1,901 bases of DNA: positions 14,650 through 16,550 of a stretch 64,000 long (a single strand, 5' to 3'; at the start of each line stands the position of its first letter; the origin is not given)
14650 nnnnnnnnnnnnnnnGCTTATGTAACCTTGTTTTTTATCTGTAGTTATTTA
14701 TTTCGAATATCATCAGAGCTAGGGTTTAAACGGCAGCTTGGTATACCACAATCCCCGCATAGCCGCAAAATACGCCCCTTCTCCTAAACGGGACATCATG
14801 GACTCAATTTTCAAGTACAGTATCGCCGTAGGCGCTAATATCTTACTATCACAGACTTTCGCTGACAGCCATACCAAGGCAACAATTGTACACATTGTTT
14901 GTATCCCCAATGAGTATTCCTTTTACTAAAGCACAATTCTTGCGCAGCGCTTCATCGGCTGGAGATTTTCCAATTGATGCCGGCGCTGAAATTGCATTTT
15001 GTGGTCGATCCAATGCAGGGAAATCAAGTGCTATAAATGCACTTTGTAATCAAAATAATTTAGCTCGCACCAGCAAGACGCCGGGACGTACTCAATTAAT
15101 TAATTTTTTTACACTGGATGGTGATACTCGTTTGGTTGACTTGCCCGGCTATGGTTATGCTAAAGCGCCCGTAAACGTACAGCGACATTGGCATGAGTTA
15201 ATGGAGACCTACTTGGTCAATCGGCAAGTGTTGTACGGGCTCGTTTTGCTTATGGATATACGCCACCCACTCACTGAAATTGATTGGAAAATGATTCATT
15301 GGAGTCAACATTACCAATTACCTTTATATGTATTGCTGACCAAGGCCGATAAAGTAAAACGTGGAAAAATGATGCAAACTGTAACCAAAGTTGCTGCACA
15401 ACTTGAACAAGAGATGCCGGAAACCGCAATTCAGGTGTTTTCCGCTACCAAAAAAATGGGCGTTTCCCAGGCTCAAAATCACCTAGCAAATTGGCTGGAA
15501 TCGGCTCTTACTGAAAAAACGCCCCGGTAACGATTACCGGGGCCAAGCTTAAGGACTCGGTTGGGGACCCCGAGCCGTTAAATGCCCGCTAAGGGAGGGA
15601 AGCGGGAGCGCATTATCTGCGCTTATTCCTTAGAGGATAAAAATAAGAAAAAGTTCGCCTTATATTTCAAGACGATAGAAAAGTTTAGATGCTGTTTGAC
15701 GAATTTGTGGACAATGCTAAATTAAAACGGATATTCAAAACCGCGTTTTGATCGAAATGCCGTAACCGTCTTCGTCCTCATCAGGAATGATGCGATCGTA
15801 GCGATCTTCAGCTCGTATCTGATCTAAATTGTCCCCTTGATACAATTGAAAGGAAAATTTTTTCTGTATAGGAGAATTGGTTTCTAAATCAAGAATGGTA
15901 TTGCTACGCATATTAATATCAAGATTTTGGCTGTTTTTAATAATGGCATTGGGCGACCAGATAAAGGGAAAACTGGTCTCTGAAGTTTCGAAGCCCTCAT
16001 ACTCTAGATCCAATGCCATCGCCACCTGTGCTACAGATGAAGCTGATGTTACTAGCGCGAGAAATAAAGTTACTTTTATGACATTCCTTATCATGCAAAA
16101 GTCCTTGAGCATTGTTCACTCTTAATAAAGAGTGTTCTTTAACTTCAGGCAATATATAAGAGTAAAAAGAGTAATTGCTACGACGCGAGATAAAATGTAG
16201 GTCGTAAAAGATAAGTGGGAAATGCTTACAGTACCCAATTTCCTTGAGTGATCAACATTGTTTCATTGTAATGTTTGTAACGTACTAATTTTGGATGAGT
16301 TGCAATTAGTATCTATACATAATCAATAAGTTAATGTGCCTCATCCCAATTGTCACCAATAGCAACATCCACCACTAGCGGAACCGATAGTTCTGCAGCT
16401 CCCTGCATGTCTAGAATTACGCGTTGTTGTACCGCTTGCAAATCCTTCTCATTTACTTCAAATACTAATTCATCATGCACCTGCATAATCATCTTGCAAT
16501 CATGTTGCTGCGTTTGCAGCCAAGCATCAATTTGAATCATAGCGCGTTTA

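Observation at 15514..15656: Predicted sigmaE/AlgU-driven sRNA antisense to the engB 3' end, at the Spot 42/ErsA locus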

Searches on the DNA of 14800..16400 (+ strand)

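Call 4: search_rna_families(source=window, start=14800, end=16400, threshold=evalue, max_evalue=10, show_alignments=3)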
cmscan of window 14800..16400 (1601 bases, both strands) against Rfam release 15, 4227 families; matches with E-value up to 10: 9.
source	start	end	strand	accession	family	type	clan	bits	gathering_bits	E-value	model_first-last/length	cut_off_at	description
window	15514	15607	-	RF02837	anti-hemB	Gene; sRNA;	-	38.4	49.5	5.3e-07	1-81/81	no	Burkholderia RNA 7 (anti-hemB)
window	15623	15704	+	RF01625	ceN28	Gene; snRNA; snoRNA; CD-box;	-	21.7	70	0.13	1-88/88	no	Caenorhabditis snoRNA ceN28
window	15513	15583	-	RF00021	Spot_42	Gene; sRNA;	-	21.7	80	0.23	1-115/115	no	Spot 42 RNA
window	15514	15569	-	RF02278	Betaproteobacteria_toxic_sRNA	Gene; sRNA;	-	19.6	50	0.51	1-64/64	no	Betaproteobacteria toxic small RNA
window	15506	15607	-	RF00519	suhB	Gene; sRNA;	CL00108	18.1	41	0.91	1-77/77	no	Makes More Granules Regulator RNA (mmgR)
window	15515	15614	-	RF02232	sX13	Gene; sRNA;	-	17.9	50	1.4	1-115/115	no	Xanthomonadaceae sRNA sX13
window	15499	15547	+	RF01729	Termite-flg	Cis-reg;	-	16.5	40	7.1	1-106/106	no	Termite-flg RNA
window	15830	15877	-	RF00462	IRES_APC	Cis-reg; IRES;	-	16.2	50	6.8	1-53/53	no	APC internal ribosome entry site (IRES)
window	15513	15557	-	RF02399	NsiR1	Gene; sRNA;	-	15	39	8.6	1-60/60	no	Nitrogen stress-induced RNA 1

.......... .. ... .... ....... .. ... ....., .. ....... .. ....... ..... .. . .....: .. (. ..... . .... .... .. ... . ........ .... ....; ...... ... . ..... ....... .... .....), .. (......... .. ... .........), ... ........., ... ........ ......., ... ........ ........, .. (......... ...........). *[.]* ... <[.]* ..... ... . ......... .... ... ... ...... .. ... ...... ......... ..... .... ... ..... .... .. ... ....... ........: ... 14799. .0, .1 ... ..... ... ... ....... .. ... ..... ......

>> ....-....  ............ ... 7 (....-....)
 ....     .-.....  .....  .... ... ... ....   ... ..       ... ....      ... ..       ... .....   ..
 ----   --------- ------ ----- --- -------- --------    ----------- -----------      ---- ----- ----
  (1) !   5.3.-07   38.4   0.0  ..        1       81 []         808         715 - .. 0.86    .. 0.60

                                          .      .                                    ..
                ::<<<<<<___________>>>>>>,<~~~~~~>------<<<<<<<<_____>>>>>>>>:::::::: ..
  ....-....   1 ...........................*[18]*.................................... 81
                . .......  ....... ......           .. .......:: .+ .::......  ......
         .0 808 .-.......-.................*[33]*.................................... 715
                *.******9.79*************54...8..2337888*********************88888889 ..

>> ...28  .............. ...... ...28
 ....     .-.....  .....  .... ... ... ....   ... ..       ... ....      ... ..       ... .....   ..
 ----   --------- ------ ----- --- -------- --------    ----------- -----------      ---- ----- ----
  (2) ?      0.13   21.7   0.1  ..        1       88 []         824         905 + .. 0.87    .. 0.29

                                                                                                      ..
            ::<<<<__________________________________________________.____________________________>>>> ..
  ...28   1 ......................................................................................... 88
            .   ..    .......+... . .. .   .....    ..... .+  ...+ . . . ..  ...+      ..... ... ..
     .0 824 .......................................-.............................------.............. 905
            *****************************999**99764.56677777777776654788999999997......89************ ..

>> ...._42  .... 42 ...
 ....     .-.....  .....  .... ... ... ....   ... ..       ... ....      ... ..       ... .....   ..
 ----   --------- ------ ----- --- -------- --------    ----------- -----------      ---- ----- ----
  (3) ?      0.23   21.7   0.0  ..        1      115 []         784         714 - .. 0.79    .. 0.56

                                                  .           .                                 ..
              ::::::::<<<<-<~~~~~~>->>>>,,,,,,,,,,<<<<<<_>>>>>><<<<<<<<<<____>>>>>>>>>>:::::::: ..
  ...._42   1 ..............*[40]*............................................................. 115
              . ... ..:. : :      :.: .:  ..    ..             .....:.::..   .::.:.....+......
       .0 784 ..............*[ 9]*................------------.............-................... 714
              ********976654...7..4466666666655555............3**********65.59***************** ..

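Call 17: search_rna_families(sources=[L001, L002], threshold=evalue, max_evalue=1, show_alignments=2)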
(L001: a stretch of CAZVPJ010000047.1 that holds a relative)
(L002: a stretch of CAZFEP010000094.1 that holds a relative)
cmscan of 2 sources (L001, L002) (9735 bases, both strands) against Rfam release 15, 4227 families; matches with E-value up to 1: 1.
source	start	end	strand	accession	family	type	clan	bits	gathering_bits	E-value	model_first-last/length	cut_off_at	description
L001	1158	1257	-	RF02837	anti-hemB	Gene; sRNA;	-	35.2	49.5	2.6e-05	1-81/81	no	Burkholderia RNA 7 (anti-hemB)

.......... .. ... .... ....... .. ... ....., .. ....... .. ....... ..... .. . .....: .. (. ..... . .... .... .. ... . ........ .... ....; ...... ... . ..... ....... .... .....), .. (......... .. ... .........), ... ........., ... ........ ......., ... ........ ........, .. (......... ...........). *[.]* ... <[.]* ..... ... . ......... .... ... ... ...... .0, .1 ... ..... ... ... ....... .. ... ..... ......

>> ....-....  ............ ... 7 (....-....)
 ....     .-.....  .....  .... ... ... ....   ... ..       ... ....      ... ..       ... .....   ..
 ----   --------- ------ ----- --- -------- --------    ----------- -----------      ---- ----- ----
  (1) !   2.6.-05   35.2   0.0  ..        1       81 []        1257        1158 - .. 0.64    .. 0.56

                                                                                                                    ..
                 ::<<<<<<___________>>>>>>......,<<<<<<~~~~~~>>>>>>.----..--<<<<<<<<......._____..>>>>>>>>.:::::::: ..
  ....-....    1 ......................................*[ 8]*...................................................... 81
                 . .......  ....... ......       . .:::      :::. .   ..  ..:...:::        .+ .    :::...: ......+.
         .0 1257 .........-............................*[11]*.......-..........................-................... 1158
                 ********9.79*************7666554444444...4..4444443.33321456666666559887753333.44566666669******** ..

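Call 35: build_rna_model(alignment_id=A2)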
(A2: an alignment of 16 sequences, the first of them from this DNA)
Model R1 built from alignment A2 (16 sequences, 131 columns); structure: RNAalifold consensus.
model positions 116; base pairs 26; branch points 3; effective number of sequences 1.68; information 0.59 bits per position. Calibrated on 0.2 Mb of random sequence (short: E-values are rough).
structure used (alignment columns):
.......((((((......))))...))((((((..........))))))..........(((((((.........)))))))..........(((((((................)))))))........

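Call 39: search_with_rna_model(model_id=R1, sources=[window, L002, L019, L021, L022, L023, L024, L025], max_evalue=1, show_alignments=6)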
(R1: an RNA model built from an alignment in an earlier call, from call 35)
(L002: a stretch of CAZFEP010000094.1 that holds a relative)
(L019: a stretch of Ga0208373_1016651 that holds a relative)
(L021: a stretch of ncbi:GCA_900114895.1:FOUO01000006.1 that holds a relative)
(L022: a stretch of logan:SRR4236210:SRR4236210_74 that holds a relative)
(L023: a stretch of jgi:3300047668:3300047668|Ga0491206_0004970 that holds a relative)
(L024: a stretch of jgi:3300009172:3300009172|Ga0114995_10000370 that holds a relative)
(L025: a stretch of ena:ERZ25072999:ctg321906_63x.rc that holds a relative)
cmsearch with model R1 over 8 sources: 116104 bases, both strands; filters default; matches with E-value up to 1: 9.
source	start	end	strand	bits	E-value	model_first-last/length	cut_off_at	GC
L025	4635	4747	-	104.9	2.2e-29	1-116/116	no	0.54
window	15514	15628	-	95.2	1.7e-26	1-116/116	no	0.57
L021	4654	4777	-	64.6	2.2e-17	1-116/116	no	0.67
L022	4654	4777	-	64.6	2.2e-17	1-116/116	no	0.67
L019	3264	3367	+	47.9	2.1e-12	1-116/116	no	0.54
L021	4848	4965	-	44.4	2.3e-11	1-116/116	no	0.69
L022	4848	4965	-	44.4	2.3e-11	1-116/116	no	0.69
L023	4723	4824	-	13.2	0.044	1-116/116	no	0.53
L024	4723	4824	-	13.2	0.044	1-116/116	no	0.53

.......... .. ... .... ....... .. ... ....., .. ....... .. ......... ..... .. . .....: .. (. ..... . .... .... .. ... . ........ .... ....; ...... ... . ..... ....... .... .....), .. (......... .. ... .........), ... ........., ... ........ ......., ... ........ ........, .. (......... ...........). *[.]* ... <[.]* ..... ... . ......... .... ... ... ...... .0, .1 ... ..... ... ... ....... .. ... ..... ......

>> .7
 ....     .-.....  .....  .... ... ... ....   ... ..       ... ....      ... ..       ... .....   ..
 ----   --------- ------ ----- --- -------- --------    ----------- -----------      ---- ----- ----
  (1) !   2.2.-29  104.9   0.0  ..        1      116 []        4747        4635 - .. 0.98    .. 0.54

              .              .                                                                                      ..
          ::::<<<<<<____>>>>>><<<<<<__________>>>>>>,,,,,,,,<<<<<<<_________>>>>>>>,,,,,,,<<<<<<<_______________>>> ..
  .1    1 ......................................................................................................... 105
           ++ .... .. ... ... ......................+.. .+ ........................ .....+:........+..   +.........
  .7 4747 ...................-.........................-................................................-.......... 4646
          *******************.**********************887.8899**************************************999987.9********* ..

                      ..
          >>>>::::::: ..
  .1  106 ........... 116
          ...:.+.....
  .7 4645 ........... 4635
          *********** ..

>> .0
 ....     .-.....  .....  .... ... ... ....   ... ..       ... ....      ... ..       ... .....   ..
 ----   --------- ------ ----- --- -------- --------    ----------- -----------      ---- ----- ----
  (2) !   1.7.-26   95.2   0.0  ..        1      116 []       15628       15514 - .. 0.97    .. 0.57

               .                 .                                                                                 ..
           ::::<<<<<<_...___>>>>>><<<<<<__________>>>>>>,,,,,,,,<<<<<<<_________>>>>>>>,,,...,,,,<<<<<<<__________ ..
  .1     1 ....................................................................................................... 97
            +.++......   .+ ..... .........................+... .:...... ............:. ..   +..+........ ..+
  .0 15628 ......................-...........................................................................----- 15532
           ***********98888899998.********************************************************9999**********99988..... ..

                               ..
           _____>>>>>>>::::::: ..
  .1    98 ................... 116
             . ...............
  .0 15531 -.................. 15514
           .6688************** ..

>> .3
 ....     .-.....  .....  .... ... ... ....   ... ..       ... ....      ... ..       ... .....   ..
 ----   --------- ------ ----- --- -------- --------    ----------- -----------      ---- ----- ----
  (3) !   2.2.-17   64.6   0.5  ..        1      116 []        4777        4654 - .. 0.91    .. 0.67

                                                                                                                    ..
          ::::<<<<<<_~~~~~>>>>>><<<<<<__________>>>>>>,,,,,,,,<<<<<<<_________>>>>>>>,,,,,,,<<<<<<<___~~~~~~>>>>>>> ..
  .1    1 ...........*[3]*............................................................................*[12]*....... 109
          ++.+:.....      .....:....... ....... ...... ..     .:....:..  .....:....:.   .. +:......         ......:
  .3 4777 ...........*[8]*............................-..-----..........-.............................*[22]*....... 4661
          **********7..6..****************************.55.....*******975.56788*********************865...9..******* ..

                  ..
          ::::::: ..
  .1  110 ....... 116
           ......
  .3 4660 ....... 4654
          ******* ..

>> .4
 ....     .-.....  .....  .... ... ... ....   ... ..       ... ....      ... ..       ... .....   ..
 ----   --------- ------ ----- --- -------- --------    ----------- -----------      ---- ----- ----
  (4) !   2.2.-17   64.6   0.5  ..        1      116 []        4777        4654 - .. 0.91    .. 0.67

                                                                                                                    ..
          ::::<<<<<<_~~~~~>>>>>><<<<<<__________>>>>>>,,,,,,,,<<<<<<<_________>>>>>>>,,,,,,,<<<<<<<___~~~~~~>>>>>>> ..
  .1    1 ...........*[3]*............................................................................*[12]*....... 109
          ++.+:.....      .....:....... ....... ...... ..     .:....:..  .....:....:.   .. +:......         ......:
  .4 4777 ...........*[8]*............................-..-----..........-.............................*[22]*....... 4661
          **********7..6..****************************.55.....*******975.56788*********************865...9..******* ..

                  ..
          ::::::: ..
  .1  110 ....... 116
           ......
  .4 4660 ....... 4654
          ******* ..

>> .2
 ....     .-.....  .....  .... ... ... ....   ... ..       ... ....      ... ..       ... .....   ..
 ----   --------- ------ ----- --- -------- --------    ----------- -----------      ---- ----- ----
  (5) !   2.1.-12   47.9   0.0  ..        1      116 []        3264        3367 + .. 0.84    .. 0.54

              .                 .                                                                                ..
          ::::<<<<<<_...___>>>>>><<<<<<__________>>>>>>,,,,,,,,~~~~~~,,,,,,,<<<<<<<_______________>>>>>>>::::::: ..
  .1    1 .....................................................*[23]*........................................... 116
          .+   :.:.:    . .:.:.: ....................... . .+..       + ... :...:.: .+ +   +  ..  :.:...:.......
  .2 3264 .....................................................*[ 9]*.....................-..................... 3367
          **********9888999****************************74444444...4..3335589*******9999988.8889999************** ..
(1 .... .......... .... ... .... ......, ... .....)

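Call 41: search_rna_families(sources=[L021, L023, L025], threshold=evalue, max_evalue=1, show_alignments=0)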
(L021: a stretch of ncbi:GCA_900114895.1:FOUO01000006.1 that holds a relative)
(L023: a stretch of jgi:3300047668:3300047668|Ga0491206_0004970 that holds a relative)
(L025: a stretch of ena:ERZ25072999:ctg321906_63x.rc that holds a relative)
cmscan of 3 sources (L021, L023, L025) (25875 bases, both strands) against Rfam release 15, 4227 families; matches with E-value up to 1: 6.
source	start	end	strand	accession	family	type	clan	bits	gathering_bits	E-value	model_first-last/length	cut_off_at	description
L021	4654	4754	-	RF02837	anti-hemB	Gene; sRNA;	-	52.8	49.5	7.3e-10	1-81/81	no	Burkholderia RNA 7 (anti-hemB)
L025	4633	4729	-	RF02837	anti-hemB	Gene; sRNA;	-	40.7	49.5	1.9e-06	1-81/81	no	Burkholderia RNA 7 (anti-hemB)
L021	4847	4941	-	RF02837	anti-hemB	Gene; sRNA;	-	36.7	49.5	2.5e-05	1-81/81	no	Burkholderia RNA 7 (anti-hemB)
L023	4722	4814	-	RF02837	anti-hemB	Gene; sRNA;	-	30.1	49.5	0.002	1-81/81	no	Burkholderia RNA 7 (anti-hemB)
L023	7459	7521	+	RF01160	sn2841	Gene; snRNA; snoRNA; CD-box;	-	28.3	45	0.032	1-72/72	no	Small nucleolar RNA sn2841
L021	4849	4961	-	RF02232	sX13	Gene; sRNA;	-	24.1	50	0.81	1-115/115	no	Xanthomonadaceae sRNA sX13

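Call 46: search_with_rna_model(model_id=R1, sources=[L026, L023], filters=off, max_evalue=10, show_alignments=2)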
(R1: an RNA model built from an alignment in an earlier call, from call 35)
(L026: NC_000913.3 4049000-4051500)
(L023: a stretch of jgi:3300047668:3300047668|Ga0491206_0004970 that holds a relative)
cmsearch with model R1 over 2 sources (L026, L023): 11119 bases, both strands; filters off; matches with E-value up to 10: 15.
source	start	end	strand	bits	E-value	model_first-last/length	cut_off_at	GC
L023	4682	4800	-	15.4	0.00091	1-116/116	no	0.49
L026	922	1007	+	11.2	0.017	1-116/116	no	0.42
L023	4032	4091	+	7.4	0.22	1-116/116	no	0.58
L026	1024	1121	+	6.1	0.54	1-116/116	no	0.47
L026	977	1000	-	5.6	0.75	81-109/116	no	0.62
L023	1493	1523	+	5.3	0.94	79-109/116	no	0.61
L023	130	207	+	5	1.2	1-116/116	no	0.45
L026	2215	2325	-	4.2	2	1-116/116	no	0.41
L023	3996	4092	-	3.5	3.3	1-116/116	no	0.47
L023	4728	4859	+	2.9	5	1-116/116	no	0.51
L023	1495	1524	-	2.8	5.3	80-109/116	no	0.67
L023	432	550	+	2.6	6.2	1-116/116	no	0.52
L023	7955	8038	-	2.1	8.2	1-116/116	no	0.43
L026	1083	1196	-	2.1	8.6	1-116/116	no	0.49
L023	220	316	-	1.9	9.4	1-116/116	no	0.51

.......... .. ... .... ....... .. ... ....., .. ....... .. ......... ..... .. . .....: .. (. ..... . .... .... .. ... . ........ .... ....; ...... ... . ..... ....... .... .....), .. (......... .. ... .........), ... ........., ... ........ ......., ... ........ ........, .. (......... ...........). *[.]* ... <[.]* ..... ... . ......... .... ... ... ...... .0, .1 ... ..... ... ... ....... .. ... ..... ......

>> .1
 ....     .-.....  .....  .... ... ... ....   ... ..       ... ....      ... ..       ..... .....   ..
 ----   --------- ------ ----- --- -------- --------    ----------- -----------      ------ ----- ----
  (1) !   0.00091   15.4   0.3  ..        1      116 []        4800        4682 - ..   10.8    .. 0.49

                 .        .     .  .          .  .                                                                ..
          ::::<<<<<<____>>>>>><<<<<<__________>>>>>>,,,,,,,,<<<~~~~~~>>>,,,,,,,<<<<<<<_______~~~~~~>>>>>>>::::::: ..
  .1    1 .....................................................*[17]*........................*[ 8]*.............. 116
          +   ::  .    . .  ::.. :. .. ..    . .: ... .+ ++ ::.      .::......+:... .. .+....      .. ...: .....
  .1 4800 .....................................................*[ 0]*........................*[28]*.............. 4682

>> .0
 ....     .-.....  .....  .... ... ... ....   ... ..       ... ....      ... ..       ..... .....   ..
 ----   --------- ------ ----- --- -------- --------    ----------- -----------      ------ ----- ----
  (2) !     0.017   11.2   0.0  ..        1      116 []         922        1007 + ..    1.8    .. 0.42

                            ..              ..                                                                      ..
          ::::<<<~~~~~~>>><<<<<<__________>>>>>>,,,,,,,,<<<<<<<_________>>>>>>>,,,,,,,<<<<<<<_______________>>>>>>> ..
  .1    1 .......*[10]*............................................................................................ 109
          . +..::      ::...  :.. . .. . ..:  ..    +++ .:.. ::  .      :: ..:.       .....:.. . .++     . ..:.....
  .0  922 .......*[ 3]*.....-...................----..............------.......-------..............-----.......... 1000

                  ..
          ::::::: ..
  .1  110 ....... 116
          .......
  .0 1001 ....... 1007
